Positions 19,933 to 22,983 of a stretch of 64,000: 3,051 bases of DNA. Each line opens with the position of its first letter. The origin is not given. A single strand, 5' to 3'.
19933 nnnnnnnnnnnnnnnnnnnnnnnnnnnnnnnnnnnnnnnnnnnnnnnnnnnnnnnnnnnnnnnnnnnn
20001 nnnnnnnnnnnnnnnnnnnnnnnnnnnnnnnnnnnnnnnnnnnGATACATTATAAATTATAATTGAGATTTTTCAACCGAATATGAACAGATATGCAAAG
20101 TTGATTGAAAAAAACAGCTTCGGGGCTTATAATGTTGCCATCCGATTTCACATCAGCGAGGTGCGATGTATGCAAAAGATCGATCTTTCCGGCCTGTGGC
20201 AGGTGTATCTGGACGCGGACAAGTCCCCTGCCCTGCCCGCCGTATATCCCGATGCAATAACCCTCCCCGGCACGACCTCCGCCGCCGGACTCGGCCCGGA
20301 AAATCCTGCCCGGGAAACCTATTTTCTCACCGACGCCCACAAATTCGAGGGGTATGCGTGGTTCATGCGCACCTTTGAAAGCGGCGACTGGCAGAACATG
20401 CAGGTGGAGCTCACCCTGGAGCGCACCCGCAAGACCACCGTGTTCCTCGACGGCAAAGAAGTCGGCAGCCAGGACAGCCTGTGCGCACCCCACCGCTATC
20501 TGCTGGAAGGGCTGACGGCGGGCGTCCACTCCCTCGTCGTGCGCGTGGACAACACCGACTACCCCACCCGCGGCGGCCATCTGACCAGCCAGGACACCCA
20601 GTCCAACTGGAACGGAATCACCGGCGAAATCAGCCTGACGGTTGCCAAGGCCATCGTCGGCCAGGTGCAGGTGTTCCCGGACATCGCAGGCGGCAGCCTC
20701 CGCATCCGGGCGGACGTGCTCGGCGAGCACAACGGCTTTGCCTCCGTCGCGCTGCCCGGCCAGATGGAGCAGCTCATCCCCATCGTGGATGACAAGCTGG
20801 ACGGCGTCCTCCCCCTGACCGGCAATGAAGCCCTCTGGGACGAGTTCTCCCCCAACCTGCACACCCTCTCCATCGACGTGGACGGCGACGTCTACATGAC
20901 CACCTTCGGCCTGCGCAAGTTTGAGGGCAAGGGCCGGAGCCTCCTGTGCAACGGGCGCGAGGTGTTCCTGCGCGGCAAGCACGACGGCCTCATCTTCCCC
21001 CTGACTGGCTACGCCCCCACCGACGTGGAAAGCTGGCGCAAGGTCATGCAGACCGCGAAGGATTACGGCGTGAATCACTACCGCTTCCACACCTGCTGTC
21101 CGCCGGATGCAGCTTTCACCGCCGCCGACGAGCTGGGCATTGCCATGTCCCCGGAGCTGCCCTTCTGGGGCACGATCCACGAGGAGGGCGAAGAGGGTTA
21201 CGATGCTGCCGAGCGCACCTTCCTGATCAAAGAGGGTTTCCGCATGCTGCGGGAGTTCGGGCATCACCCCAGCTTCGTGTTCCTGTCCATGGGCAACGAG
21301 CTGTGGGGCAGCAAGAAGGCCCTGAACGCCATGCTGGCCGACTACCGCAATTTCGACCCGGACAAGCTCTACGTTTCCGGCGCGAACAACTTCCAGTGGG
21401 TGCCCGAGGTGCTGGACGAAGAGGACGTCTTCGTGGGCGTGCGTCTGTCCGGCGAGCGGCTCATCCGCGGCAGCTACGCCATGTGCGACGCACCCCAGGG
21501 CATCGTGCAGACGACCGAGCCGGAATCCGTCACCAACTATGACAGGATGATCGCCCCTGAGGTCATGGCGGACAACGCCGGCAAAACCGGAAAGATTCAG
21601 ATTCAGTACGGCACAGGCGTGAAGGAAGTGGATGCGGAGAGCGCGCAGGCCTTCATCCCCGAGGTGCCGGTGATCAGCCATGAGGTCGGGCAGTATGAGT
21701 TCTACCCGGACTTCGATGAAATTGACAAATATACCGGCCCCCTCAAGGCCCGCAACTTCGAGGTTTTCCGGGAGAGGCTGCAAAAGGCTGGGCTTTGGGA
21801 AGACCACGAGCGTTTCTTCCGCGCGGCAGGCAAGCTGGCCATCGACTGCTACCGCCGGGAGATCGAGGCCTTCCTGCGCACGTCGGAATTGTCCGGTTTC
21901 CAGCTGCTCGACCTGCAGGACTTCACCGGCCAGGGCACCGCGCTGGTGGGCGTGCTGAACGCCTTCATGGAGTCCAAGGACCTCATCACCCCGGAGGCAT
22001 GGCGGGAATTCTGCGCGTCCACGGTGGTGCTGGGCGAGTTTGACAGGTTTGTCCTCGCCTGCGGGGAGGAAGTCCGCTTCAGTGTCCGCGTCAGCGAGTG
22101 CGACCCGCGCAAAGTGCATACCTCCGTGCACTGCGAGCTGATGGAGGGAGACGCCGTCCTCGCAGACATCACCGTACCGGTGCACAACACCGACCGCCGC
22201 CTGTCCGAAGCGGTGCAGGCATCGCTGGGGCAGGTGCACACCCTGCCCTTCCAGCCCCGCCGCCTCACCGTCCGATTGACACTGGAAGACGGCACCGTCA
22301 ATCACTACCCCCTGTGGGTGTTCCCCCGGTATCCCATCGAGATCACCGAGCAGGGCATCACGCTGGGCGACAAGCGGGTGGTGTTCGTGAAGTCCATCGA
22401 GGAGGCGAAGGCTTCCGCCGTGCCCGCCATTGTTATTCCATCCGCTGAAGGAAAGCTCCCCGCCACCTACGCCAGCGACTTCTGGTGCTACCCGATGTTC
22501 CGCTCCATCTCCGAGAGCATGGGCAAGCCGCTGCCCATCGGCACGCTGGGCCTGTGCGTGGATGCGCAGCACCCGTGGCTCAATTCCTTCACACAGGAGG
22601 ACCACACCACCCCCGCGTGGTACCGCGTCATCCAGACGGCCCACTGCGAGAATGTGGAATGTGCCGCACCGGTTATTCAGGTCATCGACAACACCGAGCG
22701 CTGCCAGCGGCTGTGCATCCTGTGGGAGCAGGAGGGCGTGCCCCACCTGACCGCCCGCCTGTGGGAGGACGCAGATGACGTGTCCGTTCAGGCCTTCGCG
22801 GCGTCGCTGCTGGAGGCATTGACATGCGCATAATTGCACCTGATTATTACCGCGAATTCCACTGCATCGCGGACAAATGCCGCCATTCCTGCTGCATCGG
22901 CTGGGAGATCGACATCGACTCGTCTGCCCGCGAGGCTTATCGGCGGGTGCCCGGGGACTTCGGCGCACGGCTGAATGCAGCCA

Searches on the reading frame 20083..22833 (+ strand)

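Call 12: search_protein_families(library=pfam, proteins=[window:20083-22833:+])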
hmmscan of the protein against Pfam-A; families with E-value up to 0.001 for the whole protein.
window:20083-22833:+ (916 aa): 0 families

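Call 61: search_protein_families(library=pfam, proteins=[window:20083-22833:+], max_evalue=0.1)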
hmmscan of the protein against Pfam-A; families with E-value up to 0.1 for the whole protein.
window:20083-22833:+ (916 aa): 2 families
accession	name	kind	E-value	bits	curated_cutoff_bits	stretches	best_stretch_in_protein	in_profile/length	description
PF02836.23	Glyco_hydro_2_C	-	0.0049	16.5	21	1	284-429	5-157/302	Glycosyl hydrolases family 2, TIM barrel domain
PF00703.27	Glyco_hydro_2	-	0.076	14.2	23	0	248-278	74-109/109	Glycosyl hydrolases family 2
